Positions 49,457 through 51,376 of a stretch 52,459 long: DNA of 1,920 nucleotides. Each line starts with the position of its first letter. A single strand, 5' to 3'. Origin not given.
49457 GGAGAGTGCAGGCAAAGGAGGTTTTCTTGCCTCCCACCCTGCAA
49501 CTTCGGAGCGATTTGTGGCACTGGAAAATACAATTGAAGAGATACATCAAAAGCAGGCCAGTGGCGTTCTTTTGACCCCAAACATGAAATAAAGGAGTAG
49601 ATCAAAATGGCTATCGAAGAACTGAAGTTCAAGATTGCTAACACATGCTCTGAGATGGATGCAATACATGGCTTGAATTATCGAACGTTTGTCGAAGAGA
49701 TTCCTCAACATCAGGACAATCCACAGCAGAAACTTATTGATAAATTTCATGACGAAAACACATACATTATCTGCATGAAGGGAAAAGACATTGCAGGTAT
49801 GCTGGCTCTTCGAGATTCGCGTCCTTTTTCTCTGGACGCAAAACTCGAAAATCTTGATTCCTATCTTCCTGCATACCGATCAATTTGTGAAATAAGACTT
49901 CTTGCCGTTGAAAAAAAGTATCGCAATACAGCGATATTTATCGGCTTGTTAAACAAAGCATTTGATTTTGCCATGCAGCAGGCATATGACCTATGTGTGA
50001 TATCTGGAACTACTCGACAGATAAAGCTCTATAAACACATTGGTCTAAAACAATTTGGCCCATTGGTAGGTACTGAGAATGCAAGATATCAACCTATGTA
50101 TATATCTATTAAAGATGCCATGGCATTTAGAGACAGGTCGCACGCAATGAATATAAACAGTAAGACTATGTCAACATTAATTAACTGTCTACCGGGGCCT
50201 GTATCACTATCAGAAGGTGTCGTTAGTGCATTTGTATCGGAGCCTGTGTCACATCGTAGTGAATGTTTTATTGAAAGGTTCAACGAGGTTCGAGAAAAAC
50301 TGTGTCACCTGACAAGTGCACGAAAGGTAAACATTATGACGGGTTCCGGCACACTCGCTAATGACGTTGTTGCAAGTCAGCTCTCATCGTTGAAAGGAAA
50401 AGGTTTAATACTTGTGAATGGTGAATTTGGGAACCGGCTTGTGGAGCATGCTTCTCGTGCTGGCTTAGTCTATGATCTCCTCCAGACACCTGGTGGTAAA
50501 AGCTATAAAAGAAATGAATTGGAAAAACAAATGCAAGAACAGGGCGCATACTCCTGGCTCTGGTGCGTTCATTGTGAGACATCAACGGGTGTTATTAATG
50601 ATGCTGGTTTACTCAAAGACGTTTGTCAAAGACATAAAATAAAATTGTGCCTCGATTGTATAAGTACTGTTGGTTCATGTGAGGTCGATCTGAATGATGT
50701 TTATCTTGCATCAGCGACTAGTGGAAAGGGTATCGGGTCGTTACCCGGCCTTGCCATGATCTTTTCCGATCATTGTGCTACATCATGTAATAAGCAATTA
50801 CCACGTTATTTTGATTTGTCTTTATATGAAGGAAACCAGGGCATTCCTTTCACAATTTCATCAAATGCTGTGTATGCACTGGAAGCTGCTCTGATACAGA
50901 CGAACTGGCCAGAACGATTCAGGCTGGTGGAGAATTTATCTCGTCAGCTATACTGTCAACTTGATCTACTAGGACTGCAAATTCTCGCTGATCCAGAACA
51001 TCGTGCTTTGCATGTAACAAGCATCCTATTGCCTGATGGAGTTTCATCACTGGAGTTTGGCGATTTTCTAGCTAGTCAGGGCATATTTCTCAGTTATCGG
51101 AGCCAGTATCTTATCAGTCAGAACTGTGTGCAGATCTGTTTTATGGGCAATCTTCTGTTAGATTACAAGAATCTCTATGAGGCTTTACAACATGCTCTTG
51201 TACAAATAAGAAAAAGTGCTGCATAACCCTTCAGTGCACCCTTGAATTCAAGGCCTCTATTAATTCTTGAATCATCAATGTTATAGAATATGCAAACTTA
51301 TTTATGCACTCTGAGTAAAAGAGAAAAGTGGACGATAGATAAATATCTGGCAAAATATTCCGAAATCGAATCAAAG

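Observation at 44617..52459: Candidate undescribed envelope module: a PDZ-AAA+ membrane regulator facing anchored small proteins, a PDZ-M48 peptidase, an acyl-aminotransferase fusion and a GT2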

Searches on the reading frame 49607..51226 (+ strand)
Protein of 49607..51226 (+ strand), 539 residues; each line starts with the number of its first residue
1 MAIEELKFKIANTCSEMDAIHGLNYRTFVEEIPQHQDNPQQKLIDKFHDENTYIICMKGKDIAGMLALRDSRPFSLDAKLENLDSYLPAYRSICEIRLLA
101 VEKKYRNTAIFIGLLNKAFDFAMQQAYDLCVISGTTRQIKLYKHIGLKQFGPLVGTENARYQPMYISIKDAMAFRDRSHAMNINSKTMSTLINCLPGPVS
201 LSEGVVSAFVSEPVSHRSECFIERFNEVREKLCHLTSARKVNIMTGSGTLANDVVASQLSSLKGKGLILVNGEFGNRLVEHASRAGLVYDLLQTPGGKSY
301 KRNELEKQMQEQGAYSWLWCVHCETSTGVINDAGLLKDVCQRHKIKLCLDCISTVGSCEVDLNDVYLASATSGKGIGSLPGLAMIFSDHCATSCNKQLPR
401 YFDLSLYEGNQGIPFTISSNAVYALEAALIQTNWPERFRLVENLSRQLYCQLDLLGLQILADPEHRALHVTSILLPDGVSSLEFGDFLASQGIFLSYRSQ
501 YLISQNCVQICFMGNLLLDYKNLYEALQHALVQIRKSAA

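Call 4: search_protein_families(library=pfam, proteins=[window:49607-51226:+], max_evalue=0.01)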
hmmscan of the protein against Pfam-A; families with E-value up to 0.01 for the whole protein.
window:49607-51226:+ (539 aa): 5 families
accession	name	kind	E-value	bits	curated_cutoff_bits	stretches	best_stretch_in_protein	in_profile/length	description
PF00266.25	Aminotran_5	-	2.2e-09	37.2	21.5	1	210-367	30-192/371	Aminotransferase class-V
PF21926.2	FeeM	-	2.3e-09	37.7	27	1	20-153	2-142/158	N-acyl amino acid synthase FeeM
PF13444.12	Acetyltransf_5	-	2.3e-06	28.7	22.4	1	23-113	1-99/102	Acetyltransferase (GNAT) domain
PF13673.13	Acetyltransf_10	-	5.7e-05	23.5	23.6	1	26-166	11-126/128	Acetyltransferase (GNAT) domain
PF00583.31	Acetyltransf_1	-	0.00014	22.5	20.7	1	34-146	15-115/116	Acetyltransferase (GNAT) family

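Call 5: search_protein_families(library=ncbifam, proteins=[window:49607-51226:+], max_evalue=0.01)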
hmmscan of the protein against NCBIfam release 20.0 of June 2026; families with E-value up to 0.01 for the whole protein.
window:49607-51226:+ (539 aa): 10 families
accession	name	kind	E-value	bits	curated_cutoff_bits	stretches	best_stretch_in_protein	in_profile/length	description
TIGR03301.1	PhnW-AepZ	equivalog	8.2e-40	137.3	360.8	1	196-516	5-339/355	2-aminoethylphosphonate aminotransferase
TIGR02326.1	transamin_PhnW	equivalog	3.2e-26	92.3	400.8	1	195-497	8-326/363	2-aminoethylphosphonate--pyruvate transaminase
NF010006.0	PRK13479.1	equivalog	1.5e-25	90.1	296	1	194-529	9-359/369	2-aminoethylphosphonate--pyruvate transaminase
NF045640.1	AspGlyoxATaseBhcA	equivalog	3.5e-17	62.4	650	1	195-482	9-314/395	L-aspartate--glyoxylate aminotransferase BhcA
NF046070.1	PyrdoxPyrvTramin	equivalog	2.8e-16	59.4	600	1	194-515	9-346/369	pyridoxamine--pyruvate transaminase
NF003764.0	PRK05355.1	equivalog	1.2e-09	37.6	253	1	214-428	39-247/357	3-phosphoserine/phosphohydroxythreonine transaminase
TIGR01364.1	serC_1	equivalog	6e-07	28.6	443.6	1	214-428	36-248/358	phosphoserine transaminase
TIGR02539.1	SepCysS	equivalog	0.0032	16.6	365.25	1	305-365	136-197/370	O-phospho-L-seryl-tRNA:Cys-tRNA synthase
NF010611.0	PRK14012.1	equivalog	0.0034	16.3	548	1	225-372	53-206/406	IscS subfamily cysteine desulfurase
TIGR02006.1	IscS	equivalog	0.0061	15.6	643.2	1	228-369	52-199/402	IscS subfamily cysteine desulfurase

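Call 10: find_homologous_proteins(query=window:49607-51226:+)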
Query window:49607-51226:+ (539 aa): 5412 proteins with E <= 0.001 among 8000 candidates; the best 120 are listed.
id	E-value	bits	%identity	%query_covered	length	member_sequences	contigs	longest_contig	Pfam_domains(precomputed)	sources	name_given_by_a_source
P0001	0.0e+0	1230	100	100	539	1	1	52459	PF13444.13,PF21926.3,PF00266.26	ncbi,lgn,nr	ncbi:MAG: aminotransferase class V-fold PLP-dependent enzyme [Gammaproteobacteria bacterium]|nr:MAG:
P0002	5.7e-199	680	82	68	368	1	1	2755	PF00266.26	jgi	jgi:aspartate aminotransferase-like enzyme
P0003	1.4e-196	672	57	95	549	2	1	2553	PF21926.3,PF00266.26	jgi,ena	-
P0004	6.6e-196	670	56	98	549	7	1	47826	PF00155.28,PF21926.3,PF00266.26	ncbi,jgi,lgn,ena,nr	ncbi:MAG: aminotransferase class V-fold PLP-dependent enzyme [Proteobacteria bacterium]|jgi:aspartat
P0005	1.6e-195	669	55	99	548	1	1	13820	PF21926.3,PF00266.26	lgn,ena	-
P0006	2.0e-194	665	54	98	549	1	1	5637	PF13444.13,PF21926.3,PF00266.26,PF00583.32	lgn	-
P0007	2.6e-194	665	55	98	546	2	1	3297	PF13444.13,PF21926.3,PF00266.26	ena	-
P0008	1.1e-193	663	54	99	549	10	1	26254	PF13673.14,PF13444.13,PF21926.3,PF00266.26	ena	-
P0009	2.6e-193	661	55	95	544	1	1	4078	PF13444.13,PF21926.3,PF00266.26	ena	-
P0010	3.0e-193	661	54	99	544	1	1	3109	PF13444.13,PF21926.3,PF00266.26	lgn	-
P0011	4.6e-193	661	56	94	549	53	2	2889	PF13444.13,PF21926.3,PF00266.26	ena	-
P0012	5.5e-193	660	55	99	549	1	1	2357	PF21926.3,PF00266.26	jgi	jgi:aspartate aminotransferase-like enzyme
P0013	9.6e-193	659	55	95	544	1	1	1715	PF13444.13,PF21926.3,PF00266.26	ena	-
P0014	3.0e-192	658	54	98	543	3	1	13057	PF13444.13,PF21926.3,PF00266.26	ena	-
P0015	3.3e-192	658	55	98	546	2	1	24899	PF21926.3,PF00266.26,PF00583.32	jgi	jgi:aspartate aminotransferase-like enzyme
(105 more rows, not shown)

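Call 12: find_related_loci(query=A1, collection=genome_contigs, flank=10000)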
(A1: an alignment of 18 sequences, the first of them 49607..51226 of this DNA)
Query A1 (539 aa) in genome_contigs; peptide patterns used: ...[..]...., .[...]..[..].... (x = any residue, [..] = any of these).
600 stretches matched a pattern (row limit reached: there are more); 593 encode a relative of the query (tblastn E <= 1e-3); the best 80 are kept; 80 distinct loci.
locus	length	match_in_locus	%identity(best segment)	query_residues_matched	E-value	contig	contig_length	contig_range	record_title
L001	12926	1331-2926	56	4-533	0e+0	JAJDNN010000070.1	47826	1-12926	MAG: Proteobacteria bacterium isolate ALJrbin.36 k141_5540108, whole genome shotgun sequence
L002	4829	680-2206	56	8-514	0e+0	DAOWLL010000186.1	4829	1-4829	MAG TPA_asm: Gammaproteobacteria bacterium isolate CSMAG_2781 CSMAG_2781_k141_1317515_length_4829_cov_17.0000, whole gen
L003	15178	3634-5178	55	2-514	0e+0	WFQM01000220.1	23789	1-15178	MAG: Gammaproteobacteria bacterium isolate S013_42 k151_301598, whole genome shotgun sequence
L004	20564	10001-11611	53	3-536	0e+0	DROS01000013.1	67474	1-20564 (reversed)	MAG TPA_asm: Gammaproteobacteria bacterium isolate HyVt-540 HyVt-540_k145_1177461, whole genome shotgun sequence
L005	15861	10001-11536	55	6-515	0e+0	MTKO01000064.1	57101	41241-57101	Candidatus Electrothrix aarhusensis isolate MCF Contig14, whole genome shotgun sequence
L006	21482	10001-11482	53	4-500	1e-177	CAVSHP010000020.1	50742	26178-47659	MAG: uncultured Gammaproteobacteria bacterium isolate MFD05684.bin.2.242 genome assembly, contig: contig_57508, whole ge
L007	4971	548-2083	52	6-515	0e+0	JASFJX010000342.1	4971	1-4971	MAG: Candidatus Thiodiazotropha sp. isolate D0608U12metaG_Bin_25 D0608U12metaG_FD_scaffold_4157_c1, whole genome shotgun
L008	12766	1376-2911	53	6-515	1e-174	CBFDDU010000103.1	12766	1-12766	MAG TPA_asm: uncultured Candidatus Electrothrix sp. isolate SRR26215675_binner123_Refined_103 genome assembly, contig: E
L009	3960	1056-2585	50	6-516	4e-173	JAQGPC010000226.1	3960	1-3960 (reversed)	MAG: Pedosphaera sp. isolate RYN_629 scaffold_643686, whole genome shotgun sequence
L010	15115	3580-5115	50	6-515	1e-166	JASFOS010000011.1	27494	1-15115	MAG: Thioalkalispiraceae bacterium isolate D0819M12metaG_Bin_163 D0819M12metaG_FD_scaffold_58_c1, whole genome shotgun s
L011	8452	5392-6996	50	1-532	2e-166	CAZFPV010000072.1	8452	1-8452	MAG TPA_asm: uncultured Desulfobulbus sp. isolate binchicken_co269_190 genome assembly, contig: NODE_8725_length_8452_co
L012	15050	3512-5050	51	8-514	2e-166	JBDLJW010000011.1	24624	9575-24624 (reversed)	MAG: Verrucomicrobiota bacterium isolate MAG112 MAG112_11, whole genome shotgun sequence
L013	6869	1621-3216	49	6-537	2e-164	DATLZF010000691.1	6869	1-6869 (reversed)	MAG TPA_asm: Candidatus Methylomirabilota bacterium isolate SMAG_U13291 k141_271917, whole genome shotgun sequence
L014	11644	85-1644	49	3-521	8e-163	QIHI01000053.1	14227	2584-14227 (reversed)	MAG: Kiritimatiellales bacterium isolate SZUA-127 Ga0063293_10003844, whole genome shotgun sequence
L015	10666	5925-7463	50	8-514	4e-163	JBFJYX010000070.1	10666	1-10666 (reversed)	MAG: Pontiella sp. isolate Mix_sand19.2022.05.G.99 k141_3696557_length_10666_cov_9.0000, whole genome shotgun sequence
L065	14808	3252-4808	46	4-519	2e-155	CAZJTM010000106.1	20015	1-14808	MAG TPA_asm: uncultured Verrucomicrobiota bacterium isolate binchicken_co190_420 genome assembly, contig: NODE_4811_leng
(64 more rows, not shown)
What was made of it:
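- Tried and rejected: I fetched 80 genome loci around fusion homologues (call 12).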

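Call 63: search_protein_families(library=pfam, proteins=[L065:2556-3233:+], max_evalue=0.01)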
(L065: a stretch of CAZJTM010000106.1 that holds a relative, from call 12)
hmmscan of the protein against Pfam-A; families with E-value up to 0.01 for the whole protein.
L065:2556-3233:+ (226 aa): 1 family
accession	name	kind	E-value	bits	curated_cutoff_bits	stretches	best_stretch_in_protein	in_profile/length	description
PF02660.20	G3P_acyltransf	-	5.6e-37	127.8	24.1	1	34-206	2-162/164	Glycerol-3-phosphate acyltransferase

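Call 75: search_protein_families(library=padloc, proteins=[window:49607-51226:+], max_evalue=0.001)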
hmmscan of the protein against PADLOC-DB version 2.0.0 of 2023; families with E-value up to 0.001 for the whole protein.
window:49607-51226:+ (539 aa): 0 families
